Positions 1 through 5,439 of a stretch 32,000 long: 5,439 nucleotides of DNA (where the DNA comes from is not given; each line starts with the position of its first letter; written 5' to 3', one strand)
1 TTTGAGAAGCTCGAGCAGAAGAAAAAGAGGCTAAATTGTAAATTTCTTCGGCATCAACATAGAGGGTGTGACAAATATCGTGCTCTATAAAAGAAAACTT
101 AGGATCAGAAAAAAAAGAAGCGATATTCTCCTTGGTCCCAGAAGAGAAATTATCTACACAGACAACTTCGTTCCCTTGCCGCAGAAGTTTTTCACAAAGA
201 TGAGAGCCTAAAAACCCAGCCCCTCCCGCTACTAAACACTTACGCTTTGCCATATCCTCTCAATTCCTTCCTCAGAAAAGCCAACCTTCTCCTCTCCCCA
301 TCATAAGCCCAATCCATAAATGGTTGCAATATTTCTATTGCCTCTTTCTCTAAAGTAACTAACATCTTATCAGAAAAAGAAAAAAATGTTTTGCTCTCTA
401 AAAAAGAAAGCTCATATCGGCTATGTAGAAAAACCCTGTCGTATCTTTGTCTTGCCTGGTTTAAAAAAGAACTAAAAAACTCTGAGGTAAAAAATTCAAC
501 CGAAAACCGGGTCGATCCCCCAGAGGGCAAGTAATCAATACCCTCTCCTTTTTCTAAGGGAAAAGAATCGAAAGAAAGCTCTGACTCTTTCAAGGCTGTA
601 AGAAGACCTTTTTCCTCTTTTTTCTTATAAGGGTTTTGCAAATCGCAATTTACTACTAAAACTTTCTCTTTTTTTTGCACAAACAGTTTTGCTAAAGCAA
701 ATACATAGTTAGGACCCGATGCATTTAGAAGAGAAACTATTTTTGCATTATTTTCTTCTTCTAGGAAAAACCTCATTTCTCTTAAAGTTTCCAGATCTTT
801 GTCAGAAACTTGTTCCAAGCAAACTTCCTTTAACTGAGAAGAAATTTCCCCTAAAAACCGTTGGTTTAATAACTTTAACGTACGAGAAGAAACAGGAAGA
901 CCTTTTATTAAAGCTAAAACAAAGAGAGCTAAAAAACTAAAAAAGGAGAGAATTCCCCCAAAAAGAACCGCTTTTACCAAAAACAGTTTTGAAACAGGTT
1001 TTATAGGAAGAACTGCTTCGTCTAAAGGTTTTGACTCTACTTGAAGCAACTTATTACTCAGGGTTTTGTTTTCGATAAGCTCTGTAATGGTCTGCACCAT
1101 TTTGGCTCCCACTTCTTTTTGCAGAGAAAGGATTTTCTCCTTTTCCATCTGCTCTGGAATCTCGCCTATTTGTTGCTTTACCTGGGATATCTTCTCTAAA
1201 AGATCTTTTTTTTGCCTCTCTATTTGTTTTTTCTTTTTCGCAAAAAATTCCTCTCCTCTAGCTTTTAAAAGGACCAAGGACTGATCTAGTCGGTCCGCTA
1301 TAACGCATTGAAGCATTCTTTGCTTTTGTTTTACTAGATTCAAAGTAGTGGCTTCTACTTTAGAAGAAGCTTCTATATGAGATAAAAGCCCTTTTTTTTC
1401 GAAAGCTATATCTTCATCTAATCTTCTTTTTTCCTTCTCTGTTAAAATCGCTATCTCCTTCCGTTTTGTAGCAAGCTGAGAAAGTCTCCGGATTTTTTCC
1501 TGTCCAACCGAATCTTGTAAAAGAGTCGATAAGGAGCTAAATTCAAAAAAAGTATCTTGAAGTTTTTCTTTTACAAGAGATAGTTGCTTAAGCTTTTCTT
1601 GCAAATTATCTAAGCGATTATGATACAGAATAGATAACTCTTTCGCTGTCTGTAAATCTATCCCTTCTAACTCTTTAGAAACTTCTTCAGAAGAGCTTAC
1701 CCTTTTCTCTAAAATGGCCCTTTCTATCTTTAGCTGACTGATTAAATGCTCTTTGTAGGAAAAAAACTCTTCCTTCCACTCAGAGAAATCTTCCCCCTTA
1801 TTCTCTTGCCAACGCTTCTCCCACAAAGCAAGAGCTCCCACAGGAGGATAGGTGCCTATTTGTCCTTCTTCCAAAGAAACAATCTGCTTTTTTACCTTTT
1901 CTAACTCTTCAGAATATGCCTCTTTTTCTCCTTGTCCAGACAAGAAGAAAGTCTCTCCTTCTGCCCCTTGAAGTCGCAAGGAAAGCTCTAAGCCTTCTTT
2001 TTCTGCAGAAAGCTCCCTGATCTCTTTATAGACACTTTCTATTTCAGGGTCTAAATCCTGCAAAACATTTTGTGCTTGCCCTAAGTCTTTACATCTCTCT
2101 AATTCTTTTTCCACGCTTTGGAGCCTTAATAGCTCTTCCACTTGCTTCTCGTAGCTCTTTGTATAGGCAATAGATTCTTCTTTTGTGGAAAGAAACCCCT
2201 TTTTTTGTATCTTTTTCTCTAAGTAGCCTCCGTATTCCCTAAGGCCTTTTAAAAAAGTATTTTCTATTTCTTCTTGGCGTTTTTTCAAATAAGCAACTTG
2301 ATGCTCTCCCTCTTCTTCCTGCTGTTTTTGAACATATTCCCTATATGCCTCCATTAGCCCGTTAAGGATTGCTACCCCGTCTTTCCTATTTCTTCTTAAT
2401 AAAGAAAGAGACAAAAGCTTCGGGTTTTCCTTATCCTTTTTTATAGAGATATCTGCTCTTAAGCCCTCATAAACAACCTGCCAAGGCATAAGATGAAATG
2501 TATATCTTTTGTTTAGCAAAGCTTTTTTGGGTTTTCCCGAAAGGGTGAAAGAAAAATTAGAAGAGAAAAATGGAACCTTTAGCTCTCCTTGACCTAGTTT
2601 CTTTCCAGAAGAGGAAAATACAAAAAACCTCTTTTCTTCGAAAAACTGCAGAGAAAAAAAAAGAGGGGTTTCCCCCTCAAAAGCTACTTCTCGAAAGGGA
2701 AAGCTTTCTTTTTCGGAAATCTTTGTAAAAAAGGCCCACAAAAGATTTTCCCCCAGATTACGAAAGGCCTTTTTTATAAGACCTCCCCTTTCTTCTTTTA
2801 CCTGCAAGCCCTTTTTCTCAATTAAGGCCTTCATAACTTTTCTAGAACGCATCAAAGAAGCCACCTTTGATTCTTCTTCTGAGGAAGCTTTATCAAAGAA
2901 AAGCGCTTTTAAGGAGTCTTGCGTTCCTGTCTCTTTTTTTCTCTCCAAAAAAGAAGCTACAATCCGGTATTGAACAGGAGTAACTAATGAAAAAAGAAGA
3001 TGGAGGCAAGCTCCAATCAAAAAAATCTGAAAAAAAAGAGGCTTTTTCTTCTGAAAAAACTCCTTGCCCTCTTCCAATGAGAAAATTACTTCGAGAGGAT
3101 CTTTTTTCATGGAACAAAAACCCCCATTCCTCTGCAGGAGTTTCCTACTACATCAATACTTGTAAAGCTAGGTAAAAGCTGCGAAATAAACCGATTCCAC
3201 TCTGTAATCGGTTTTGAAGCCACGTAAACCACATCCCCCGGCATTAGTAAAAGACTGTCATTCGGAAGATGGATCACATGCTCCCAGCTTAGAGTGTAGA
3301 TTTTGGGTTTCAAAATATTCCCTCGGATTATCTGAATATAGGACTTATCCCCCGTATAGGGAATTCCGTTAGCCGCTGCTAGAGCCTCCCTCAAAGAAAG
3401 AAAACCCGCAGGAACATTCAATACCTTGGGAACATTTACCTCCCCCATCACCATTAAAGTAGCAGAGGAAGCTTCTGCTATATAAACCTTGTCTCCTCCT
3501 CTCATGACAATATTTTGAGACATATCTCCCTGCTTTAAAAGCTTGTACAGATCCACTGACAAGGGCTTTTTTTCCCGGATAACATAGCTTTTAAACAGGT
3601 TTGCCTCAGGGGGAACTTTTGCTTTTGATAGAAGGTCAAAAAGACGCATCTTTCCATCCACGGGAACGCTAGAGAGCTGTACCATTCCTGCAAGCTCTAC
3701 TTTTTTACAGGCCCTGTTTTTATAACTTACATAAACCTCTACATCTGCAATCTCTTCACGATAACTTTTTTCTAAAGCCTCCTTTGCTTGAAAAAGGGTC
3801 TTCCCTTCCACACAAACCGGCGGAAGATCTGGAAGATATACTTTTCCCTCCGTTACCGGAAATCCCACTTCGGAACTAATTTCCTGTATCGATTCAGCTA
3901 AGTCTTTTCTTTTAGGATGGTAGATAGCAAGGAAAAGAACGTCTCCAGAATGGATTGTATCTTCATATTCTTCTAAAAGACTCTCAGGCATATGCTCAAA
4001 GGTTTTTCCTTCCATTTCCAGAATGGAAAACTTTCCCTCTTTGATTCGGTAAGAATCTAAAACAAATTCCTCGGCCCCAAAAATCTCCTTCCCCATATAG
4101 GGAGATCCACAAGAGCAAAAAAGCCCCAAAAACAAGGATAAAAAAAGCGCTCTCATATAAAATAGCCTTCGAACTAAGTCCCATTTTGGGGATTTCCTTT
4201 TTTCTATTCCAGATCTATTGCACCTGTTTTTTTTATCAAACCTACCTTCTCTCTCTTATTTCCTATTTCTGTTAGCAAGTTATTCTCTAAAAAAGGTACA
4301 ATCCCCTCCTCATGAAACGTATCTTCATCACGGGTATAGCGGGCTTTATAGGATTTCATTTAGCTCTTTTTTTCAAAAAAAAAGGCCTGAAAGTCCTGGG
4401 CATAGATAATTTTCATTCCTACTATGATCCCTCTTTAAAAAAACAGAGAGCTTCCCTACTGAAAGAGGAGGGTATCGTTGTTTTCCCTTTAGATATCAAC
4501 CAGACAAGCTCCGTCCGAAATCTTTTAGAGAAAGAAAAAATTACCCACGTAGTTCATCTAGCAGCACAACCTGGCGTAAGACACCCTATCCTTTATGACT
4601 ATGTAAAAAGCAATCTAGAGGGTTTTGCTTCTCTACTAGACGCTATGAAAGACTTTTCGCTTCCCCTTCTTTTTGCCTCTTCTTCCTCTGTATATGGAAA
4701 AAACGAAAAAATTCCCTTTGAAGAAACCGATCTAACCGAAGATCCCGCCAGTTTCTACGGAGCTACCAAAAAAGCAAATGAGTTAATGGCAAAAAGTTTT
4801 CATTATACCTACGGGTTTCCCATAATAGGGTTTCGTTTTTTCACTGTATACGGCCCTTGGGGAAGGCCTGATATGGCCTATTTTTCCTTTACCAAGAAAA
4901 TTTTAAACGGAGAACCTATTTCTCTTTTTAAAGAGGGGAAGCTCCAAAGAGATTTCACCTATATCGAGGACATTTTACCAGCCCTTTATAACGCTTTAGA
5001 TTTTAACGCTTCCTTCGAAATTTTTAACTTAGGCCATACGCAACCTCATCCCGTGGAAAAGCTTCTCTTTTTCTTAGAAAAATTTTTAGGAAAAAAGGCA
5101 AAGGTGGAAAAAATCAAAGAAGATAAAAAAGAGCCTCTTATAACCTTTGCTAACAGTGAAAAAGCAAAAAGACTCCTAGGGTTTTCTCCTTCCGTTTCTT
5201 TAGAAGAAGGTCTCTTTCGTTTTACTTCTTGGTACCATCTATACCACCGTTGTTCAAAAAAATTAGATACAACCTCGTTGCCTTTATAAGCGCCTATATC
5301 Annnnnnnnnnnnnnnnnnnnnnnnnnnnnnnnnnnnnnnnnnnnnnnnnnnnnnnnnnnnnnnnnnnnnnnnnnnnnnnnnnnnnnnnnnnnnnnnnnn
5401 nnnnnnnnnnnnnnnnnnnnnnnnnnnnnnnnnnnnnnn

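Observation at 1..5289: Wza / Wzc-like / UDP-glucuronate-modifying polysaccharide export locus in a chlamydia-like genome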

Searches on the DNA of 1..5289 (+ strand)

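Call 13: search_dna_similar(query=window:1-5289:+, collection=plasmids, mode=near, max_rows=5)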
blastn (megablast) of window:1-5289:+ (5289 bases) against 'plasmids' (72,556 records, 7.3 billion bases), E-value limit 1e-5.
No match.
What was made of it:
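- Tried and rejected: The plasmid search was negative (call 13).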

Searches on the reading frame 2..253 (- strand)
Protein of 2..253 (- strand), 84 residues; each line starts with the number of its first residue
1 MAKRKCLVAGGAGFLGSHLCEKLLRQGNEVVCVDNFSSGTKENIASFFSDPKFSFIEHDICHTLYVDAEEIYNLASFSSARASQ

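Call 6: search_protein_families(library=ncbifam, proteins=[window:2-253:-], max_evalue=0.1)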
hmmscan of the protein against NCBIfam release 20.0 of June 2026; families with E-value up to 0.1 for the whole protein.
window:2-253:- (84 aa): 62 families (the best 25 are shown)
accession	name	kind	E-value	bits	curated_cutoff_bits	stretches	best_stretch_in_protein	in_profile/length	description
TIGR01179.1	galE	equivalog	7.5e-12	44.7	262.3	1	6-67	2-63/332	UDP-glucose 4-epimerase GalE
TIGR01181.1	dTDP_gluc_dehyt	equivalog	5.3e-08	32.3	365.1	1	5-67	1-66/321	dTDP-glucose 4,6-dehydratase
NF005998.1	PRK08125.1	equivalog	1.9e-07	29.8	777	1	3-61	315-370/649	bifunctional UDP-4-amino-4-deoxy-L-arabinose formyltransferase/UDP-glucuronic acid oxidase ArnA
NF007956.0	PRK10675.1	subfamily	5.8e-07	29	394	1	5-62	2-61/338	UDP-glucose 4-epimerase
NF007490.0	PRK10084.1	subfamily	1.6e-06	27.4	649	1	5-65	2-64/361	dTDP-glucose 4,6-dehydratase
NF011728.1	PRK15181.1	equivalog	2.3e-06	26.8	760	1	2-46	14-58/348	Vi polysaccharide biosynthesis UDP-N-acetylglucosaminuronic acid C-4 epimerase TviC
NF007582.0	PRK10217.1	equivalog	4.8e-06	25.9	698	1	4-63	2-63/355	dTDP-glucose 4,6-dehydratase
TIGR02197.1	heptose_epim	equivalog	7.1e-06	25.4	274.6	1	7-50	2-44/316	ADP-glyceromanno-heptose 6-epimerase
NF042422.1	oxyalk_red_OleD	equivalog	1.1e-05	25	580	1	5-35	2-32/329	2-alkyl-3-oxoalkanoate reductase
TIGR04180.1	EDH_00030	hypoth_equivalog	1.1e-05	24.6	475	1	7-40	2-35/297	NAD-dependent 4,6-dehydratase LegB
NF006619.0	PRK09186.1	equivalog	1.3e-05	25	255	1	4-64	5-68/256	oxidoreductase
NF005474.0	PRK07074.1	equivalog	0.00011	22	361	1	1-67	1-66/259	SDR family oxidoreductase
NF043036.1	ErythonDh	equivalog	0.00015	21.1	325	1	5-81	2-88/321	D-erythronate dehydrogenase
NF008872.0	PRK11908.1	equivalog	0.00019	20.6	294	1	4-61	2-56/349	bifunctional UDP-4-keto-pentose/UDP-xylose synthase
TIGR03466.1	HpnA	hypoth_equivalog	0.0003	19.8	367.65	1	5-39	2-36/327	hopanoid-associated sugar epimerase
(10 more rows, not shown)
